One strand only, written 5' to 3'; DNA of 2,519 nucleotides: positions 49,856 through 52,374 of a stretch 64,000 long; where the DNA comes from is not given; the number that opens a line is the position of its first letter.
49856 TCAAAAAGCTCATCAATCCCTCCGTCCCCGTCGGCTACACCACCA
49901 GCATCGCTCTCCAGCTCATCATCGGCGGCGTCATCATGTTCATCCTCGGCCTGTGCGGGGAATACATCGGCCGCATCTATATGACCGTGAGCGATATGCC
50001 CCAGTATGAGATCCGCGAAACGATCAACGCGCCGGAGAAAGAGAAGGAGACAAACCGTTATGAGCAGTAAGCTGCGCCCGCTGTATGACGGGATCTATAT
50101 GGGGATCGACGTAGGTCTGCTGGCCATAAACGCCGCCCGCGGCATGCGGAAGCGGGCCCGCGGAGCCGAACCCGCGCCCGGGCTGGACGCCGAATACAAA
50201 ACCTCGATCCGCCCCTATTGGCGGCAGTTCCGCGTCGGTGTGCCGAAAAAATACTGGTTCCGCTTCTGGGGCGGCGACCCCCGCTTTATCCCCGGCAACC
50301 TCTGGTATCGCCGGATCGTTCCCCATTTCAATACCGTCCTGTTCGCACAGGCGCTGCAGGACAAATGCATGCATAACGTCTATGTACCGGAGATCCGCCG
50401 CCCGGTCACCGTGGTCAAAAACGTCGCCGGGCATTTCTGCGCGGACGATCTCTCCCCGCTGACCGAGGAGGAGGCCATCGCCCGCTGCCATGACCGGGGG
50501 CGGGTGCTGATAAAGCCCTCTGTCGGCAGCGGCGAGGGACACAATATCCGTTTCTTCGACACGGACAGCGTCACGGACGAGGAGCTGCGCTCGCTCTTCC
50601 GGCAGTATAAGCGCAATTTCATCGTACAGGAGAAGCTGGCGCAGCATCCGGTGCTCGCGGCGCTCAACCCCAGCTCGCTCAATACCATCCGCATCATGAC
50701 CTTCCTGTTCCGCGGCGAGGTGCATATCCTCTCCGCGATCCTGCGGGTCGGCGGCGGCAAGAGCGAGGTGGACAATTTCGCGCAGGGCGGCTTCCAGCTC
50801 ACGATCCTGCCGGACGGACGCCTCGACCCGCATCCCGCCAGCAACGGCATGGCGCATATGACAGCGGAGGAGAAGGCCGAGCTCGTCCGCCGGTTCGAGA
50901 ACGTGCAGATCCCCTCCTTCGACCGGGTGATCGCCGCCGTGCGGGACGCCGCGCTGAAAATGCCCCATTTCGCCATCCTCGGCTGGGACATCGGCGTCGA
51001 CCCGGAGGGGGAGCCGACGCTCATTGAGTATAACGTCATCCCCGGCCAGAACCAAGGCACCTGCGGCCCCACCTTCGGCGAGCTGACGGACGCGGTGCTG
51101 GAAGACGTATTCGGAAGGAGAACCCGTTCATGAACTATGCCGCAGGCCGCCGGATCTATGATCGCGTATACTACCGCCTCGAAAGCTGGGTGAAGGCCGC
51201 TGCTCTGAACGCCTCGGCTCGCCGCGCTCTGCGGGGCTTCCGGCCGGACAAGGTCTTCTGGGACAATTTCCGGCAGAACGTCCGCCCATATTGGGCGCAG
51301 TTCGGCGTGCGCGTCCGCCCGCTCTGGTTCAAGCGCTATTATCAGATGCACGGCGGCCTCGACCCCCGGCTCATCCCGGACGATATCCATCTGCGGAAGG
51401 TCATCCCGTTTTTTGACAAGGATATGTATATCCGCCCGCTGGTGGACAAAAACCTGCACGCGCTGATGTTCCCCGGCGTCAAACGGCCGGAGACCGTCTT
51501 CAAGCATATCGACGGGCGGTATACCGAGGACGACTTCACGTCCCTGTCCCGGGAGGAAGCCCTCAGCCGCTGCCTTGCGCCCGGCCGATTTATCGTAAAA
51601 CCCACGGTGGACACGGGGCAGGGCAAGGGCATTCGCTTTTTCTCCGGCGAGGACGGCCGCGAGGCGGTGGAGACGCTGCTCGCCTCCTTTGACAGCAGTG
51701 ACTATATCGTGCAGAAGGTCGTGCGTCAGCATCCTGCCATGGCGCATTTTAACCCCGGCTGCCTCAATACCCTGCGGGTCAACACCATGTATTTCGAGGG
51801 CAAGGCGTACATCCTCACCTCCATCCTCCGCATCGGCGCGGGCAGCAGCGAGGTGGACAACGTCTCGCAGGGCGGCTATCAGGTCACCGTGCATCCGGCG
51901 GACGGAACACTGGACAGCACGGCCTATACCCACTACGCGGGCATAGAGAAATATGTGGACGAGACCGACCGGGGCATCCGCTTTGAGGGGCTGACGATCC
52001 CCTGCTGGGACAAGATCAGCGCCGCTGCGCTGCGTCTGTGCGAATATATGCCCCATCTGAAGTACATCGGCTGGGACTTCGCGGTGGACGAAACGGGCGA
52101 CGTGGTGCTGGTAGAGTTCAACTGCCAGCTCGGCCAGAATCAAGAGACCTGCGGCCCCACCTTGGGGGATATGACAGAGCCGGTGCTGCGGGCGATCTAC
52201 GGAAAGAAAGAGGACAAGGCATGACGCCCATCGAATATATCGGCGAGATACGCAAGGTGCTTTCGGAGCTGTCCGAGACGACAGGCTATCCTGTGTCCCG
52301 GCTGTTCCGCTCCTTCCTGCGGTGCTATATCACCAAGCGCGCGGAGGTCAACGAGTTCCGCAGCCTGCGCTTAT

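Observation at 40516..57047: Candidate novel wall-modification pathway: GtrB-like GT2, MOP flippase and YfhO combined with WecE and seven ATP-grasp ligases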

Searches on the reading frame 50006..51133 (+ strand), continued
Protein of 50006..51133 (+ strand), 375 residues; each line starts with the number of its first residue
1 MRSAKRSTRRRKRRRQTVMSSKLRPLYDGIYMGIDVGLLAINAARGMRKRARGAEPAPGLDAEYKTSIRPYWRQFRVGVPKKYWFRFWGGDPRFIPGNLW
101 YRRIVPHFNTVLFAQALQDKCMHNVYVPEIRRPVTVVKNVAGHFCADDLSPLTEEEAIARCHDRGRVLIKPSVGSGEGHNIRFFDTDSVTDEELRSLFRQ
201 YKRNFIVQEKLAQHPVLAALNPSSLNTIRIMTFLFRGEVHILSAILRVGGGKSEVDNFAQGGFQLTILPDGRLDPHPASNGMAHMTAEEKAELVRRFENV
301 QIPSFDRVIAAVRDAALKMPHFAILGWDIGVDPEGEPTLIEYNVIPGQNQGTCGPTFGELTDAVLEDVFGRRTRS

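Call 83: search_protein_families(library=pfam, proteins=[P0222, P0224, P0228, P0231, P0233, P0239, P0243, P0248, P0257], max_evalue=0.00001)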
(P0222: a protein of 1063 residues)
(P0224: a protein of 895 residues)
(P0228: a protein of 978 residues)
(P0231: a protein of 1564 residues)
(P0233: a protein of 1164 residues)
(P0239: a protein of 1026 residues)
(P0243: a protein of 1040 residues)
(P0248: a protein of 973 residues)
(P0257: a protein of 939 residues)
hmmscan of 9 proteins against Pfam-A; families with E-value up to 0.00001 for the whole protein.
P0222 (1063 aa): 1 family
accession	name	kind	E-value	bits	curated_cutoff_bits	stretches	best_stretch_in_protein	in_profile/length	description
PF14397.11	ATPgrasp_ST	-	3e-99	332.2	31.4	2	244-473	35-272/278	Sugar-transfer associated ATP-grasp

P0224 (895 aa): 2 families
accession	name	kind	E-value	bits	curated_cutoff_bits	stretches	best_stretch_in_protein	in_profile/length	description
PF14397.11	ATPgrasp_ST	-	3.6e-92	308.9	31.4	2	185-423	8-268/278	Sugar-transfer associated ATP-grasp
PF14398.11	ATPgrasp_YheCD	-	7.5e-12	45.5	26.8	0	221-285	37-98/255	YheC/D like ATP-grasp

P0228 (978 aa): 2 families
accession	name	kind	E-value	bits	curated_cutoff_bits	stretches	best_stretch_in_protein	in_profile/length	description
PF14397.11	ATPgrasp_ST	-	6.6e-102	340.9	31.4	2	204-429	20-268/278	Sugar-transfer associated ATP-grasp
PF14398.11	ATPgrasp_YheCD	-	2.4e-15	57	26.8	0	755-816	35-109/255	YheC/D like ATP-grasp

P0231 (1564 aa): 5 families
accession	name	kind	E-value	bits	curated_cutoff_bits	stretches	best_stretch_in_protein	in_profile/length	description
PF14397.11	ATPgrasp_ST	-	4.3e-93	312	31.4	2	1317-1553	13-271/278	Sugar-transfer associated ATP-grasp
PF09587.15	PGA_cap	-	9.5e-59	199.4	27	1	795-1053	4-254/255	Bacterial capsule synthesis protein PGA_cap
PF13306.12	LRR_5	-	7.2e-37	126.6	27.7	2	490-576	2-86/127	BspA type Leucine rich repeat region (6 copies)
PF14398.11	ATPgrasp_YheCD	-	1.4e-09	38.1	26.8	0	1347-1419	36-105/255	YheC/D like ATP-grasp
PF13855.12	LRR_8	-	1.8e-07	31.2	27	0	627-667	15-56/61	Leucine rich repeat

P0233 (1164 aa): 3 families
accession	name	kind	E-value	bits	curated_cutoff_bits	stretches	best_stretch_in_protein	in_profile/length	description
PF14397.11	ATPgrasp_ST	-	8.1e-85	284.8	31.4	2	724-961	10-268/278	Sugar-transfer associated ATP-grasp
PF14398.11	ATPgrasp_YheCD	-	4.1e-16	59.4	26.8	1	758-961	37-240/255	YheC/D like ATP-grasp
PF13489.12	Methyltransf_23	-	4.5e-10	39.9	27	0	426-525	22-129/164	Methyltransferase domain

P0239 (1026 aa): 2 families
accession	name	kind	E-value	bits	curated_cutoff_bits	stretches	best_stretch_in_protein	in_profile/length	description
PF14397.11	ATPgrasp_ST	-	8e-94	314.4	31.4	2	237-490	4-273/278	Sugar-transfer associated ATP-grasp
PF14398.11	ATPgrasp_YheCD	-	2.4e-15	56.9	26.8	0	246-490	3-244/255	YheC/D like ATP-grasp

P0243 (1040 aa): 2 families
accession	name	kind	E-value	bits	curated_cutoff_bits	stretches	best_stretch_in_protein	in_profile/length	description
PF14397.11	ATPgrasp_ST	-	8.9e-93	310.9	31.4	2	237-489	4-274/278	Sugar-transfer associated ATP-grasp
PF14398.11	ATPgrasp_YheCD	-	7e-08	32.5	26.8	0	248-306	6-65/255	YheC/D like ATP-grasp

P0248 (973 aa): 1 family
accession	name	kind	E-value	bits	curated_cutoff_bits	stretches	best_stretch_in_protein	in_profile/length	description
PF14397.11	ATPgrasp_ST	-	7.7e-88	294.7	31.4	2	255-505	3-273/278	Sugar-transfer associated ATP-grasp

P0257 (939 aa): 1 family
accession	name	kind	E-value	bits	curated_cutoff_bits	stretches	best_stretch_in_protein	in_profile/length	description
PF14397.11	ATPgrasp_ST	-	1.5e-81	274.1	31.4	2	713-936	46-276/278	Sugar-transfer associated ATP-grasp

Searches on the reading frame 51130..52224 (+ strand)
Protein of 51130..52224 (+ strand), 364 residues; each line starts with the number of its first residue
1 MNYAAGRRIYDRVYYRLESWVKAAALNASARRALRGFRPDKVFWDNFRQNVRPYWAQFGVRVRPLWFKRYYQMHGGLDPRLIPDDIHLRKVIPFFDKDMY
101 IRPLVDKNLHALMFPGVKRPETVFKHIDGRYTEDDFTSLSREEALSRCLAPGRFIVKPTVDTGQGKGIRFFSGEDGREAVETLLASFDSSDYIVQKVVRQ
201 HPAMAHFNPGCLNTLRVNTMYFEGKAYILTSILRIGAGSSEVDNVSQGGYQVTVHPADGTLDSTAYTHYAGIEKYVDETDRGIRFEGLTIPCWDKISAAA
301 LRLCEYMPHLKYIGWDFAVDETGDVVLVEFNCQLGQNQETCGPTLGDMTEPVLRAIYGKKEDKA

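Call 3: search_protein_families(library=pfam, proteins=[window:51130-52224:+], max_evalue=0.01)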
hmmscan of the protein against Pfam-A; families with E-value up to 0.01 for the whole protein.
window:51130-52224:+ (364 aa): 2 families
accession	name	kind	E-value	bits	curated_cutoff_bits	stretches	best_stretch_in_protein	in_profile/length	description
PF14397.11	ATPgrasp_ST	-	8.4e-37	127.3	31.4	1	137-335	47-257/278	Sugar-transfer associated ATP-grasp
PF14398.11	ATPgrasp_YheCD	-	0.0012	18.6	26.8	0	296-336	185-229/255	YheC/D like ATP-grasp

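Call 11: search_protein_families(library=ncbifam, proteins=[window:51130-52224:+], max_evalue=0.001)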
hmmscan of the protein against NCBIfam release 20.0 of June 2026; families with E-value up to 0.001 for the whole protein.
window:51130-52224:+ (364 aa): 1 family
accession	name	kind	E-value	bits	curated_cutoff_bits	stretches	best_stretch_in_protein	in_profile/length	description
TIGR02291.1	rimK_rel_E_lig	hypoth_equivalog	0.00045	19.3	314.2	1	226-336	166-272/317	alpha-L-glutamate ligase-like protein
